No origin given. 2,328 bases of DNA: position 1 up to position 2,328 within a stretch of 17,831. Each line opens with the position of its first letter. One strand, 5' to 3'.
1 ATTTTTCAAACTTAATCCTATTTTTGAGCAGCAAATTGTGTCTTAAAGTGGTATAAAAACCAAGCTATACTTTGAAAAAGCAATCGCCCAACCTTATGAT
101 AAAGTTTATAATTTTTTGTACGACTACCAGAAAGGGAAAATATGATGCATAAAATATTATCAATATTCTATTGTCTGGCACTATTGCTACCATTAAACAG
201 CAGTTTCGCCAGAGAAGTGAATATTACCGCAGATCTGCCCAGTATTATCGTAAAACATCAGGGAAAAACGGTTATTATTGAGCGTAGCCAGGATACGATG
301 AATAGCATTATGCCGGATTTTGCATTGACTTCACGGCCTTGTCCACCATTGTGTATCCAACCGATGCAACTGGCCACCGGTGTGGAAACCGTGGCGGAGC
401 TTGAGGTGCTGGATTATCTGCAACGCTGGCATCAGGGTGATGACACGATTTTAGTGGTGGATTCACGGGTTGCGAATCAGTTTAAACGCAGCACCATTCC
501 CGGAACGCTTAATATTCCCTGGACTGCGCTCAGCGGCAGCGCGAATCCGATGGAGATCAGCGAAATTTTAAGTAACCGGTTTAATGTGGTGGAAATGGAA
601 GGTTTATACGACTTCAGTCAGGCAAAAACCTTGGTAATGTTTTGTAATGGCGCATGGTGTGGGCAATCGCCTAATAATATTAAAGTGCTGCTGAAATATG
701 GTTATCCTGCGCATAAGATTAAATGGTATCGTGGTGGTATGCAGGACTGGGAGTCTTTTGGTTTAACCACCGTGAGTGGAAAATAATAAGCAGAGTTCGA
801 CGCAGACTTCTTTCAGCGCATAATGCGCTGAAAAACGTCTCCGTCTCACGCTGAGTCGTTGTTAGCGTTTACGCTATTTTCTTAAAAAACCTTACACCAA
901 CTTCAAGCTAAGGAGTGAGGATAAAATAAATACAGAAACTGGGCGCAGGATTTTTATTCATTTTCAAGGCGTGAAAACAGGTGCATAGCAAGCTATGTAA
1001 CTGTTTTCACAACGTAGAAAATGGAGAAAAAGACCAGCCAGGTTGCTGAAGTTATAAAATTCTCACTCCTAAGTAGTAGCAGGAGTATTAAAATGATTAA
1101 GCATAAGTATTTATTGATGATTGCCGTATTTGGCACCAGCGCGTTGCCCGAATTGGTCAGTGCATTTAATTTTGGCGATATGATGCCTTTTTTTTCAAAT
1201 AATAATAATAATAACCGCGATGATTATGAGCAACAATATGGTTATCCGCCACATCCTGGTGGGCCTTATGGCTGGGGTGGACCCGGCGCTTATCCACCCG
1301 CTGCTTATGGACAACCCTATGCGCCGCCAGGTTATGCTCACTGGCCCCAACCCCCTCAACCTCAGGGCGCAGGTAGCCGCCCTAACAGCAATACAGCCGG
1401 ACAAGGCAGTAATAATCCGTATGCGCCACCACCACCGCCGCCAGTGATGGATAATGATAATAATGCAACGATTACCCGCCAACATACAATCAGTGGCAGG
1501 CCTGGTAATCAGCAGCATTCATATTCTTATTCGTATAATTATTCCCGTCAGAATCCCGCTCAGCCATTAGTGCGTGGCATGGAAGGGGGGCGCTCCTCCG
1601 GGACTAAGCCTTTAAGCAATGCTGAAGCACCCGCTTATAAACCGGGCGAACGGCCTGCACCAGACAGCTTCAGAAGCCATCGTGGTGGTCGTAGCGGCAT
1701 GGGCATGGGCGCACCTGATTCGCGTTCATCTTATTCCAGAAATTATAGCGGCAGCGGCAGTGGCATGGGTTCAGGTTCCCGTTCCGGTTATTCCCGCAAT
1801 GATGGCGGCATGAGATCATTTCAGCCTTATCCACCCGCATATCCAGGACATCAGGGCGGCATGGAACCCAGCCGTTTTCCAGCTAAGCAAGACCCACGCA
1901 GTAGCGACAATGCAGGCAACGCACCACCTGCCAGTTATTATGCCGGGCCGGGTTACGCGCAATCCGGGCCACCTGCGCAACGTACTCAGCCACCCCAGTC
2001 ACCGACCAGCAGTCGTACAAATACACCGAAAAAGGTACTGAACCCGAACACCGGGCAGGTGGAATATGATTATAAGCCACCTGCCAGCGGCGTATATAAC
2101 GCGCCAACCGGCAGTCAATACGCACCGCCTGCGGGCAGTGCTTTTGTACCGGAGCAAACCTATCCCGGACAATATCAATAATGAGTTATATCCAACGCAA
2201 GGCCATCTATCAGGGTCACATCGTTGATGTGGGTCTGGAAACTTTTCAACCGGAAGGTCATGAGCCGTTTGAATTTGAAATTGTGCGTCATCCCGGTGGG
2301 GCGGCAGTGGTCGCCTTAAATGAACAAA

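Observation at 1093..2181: Secreted FUS/RGG-like low-complexity protein (Y/G/P/S/N/R-rich) with no globular domain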

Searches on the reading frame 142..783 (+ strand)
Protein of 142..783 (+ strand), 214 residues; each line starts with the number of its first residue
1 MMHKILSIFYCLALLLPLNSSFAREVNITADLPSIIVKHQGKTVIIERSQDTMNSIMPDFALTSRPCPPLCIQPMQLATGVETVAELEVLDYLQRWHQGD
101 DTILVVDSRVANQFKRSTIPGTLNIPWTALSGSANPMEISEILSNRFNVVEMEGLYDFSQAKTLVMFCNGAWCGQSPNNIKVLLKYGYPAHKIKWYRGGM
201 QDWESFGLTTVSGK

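Call 5: search_protein_families(library=pfam, proteins=[window:142-783:+], max_evalue=1)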
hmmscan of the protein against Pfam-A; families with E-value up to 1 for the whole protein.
window:142-783:+ (214 aa): 1 family
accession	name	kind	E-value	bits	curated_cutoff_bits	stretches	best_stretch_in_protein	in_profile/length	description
PF00581.25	Rhodanese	-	4.1e-10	40.4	22.2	1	94-204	6-100/102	Rhodanese-like domain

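Call 56: search_protein_families(library=ncbifam, proteins=[window:142-783:+], max_evalue=1)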
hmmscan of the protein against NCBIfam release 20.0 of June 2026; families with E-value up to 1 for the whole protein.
window:142-783:+ (214 aa): 9 families
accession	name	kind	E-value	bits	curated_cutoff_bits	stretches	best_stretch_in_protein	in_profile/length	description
TIGR03865.1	PQQ_CXXCW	subfamily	1.6e-07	31.4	128.05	1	106-211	68-163/167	PQQ-dependent catabolism-associated CXXCW motif protein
NF045694.1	seleno_TsoB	exception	5.1e-06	24.9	805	1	93-209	52-155/572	rhodanese/DsbD fusion-like selenoprotein TsoB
TIGR04568.1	arch_SelU_Nterm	equivalog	0.00029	20.7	200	1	77-127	80-128/215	selenouridine synthase SelU-like subunit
NF005646.0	PRK07411.1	equivalog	0.0044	16.2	633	1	81-150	278-347/390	molybdopterin-synthase adenylyltransferase MoeB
NF041203.1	rhodanese_LYCAU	equivalog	0.011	15.5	115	1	157-205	72-118/126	rhodanese-related (seleno)protein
NF008557.0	PRK11493.1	equivalog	0.017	14.2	250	1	114-134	191-211/281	3-mercaptopyruvate sulfurtransferase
NF004523.0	PRK05868.1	equivalog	0.021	13.6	536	1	80-117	182-219/372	FAD-binding protein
NF007627.0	PRK10287.1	equivalog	0.062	13.5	102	0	106-130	24-48/104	thiosulfate sulfurtransferase PspE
TIGR02981.1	phageshock_pspE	exception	0.14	12.5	126.3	0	106-129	22-45/101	thiosulfate sulfurtransferase PspE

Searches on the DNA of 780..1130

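Call 54: search_rna_families(source=window, start=780, end=1130, threshold=evalue, max_evalue=1)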
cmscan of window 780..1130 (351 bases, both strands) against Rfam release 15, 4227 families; matches with E-value up to 1: 2.
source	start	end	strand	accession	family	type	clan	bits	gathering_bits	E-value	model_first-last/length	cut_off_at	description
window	950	1033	+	RF03195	mir-3934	Gene; miRNA;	-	18.6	84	0.58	1-92/92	no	mir-3934 microRNA precursor family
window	898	1023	+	RF00007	U12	Gene; snRNA; splicing;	CL00006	15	53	0.98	1-151/151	no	U12 minor spliceosomal RNA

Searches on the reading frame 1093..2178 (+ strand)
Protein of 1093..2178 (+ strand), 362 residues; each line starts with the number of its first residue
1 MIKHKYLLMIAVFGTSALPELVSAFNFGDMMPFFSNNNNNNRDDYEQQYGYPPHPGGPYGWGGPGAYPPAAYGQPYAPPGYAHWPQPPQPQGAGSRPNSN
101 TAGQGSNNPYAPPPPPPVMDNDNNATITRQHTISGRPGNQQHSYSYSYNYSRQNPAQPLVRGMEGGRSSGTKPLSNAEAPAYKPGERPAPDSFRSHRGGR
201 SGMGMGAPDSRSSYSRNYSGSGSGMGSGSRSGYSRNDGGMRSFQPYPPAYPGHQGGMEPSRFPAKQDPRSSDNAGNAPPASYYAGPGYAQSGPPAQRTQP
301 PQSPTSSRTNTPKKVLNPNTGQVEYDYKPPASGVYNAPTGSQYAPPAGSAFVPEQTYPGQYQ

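Call 5: search_protein_families(library=pfam, proteins=[window:1093-2178:+], max_evalue=1)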
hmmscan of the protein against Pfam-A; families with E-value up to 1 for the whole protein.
window:1093-2178:+ (362 aa): 1 family
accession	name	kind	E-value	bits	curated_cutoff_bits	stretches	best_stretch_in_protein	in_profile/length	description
PF04360.17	Serglycin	-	0.71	10.3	30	0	213-235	90-112/149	Serglycin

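Call 6: find_homologous_proteins(query=window:1093-2178:+, max_evalue=0.001)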
Query window:1093-2178:+ (362 aa): 1 proteins with E <= 0.001 among 4861 candidates.
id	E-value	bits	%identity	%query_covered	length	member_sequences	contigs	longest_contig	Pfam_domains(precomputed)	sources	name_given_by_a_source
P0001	1.2e-235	800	100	100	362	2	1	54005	-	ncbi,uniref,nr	ncbi:hypothetical protein QUF61_11845 [Candidatus Venteria ishoeyi]|uniref:hypothetical protein n=1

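Call 8: find_encoding_contigs(protein=P0001, flank=10000, max_places=10)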
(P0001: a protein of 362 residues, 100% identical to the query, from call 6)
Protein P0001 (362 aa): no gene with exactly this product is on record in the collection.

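Call 16: search_protein_representatives(protein=window:1093-2178:+)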
Query: 362 residues. Proteins with E-value up to 0.001 (for the whole library): 1; up to 1e-10: 1; up to 1e-30: 1. The best 1 are listed.
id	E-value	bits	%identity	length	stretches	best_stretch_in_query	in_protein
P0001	3.7e-236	800.2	100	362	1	1-362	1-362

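Call 27: search_protein_families(library=pfam, proteins=[window:1171-2178:+], max_evalue=10)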
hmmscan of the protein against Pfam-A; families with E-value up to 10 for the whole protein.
window:1171-2178:+ (336 aa): 1 family
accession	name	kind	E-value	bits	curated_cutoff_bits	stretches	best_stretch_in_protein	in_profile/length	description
PF04360.17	Serglycin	-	0.52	10.7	30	1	187-209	90-112/149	Serglycin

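Call 50: predict_structure(protein=window:1093-2178:+)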
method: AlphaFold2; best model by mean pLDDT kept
length: 362 residues; sequences in the alignment: 1
mean_pLDDT: 46.4   pTM: 0.16
mean pLDDT of the five models: 46.4, 45.1, 43.0, 38.6, 36.9
residues with pLDDT >= 90: 0; 70-90: 12; 50-70: 80; < 50: 270
segments of 3 or more residues with pLDDT < 50: 24-27, 34-39, 41-43, 45-47, 50-57, 60-66, 68-74, 76-82, 92-105, 118-158, 162-184, 191-238, 242-244, 255-259, 261-267, 269-278, 280-290, 298-301, 303-310, 333-352, 354-362
pLDDT, mean of each block of 10 residues (from residue 1): 54 54 50 42 48 45 45 46 57 43 44 60 45 43 40 45 44 42 46 43 40 38 41 43 50 47 43 44 40 47 45 68 65 44 42 42 39
secondary structure, 60 per line:
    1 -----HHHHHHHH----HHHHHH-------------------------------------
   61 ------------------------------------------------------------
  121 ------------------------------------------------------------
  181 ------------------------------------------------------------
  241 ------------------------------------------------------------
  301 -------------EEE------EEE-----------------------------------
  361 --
elements in order: H6-13 H18-23 E314-316 E323-325

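Call 56: search_protein_families(library=ncbifam, proteins=[window:1093-2178:+], max_evalue=1)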
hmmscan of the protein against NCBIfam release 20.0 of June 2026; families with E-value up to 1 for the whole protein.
window:1093-2178:+ (362 aa): 0 families

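Call 67: search_solved_structures(query=window:1093-2178:+, max_evalue=1)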
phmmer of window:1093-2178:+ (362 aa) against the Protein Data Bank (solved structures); distinct sequences matched with E-value up to 1: 1.
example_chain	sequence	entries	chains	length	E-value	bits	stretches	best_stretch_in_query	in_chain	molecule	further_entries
5zr0_A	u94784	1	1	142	0.17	14.5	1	198-245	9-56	Maltose-binding periplasmic protein,Trigger factor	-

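Call 68: search_protein_families(library=phrogs, proteins=[window:1093-2178:+], max_evalue=1)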
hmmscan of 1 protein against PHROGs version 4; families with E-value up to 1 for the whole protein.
window:1093-2178:+ (362 aa): 0 families

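Call 69: search_protein_families(library=padloc, proteins=[window:1093-2178:+], max_evalue=1)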
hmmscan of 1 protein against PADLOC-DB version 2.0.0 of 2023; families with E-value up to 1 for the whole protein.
window:1093-2178:+ (362 aa): 0 families
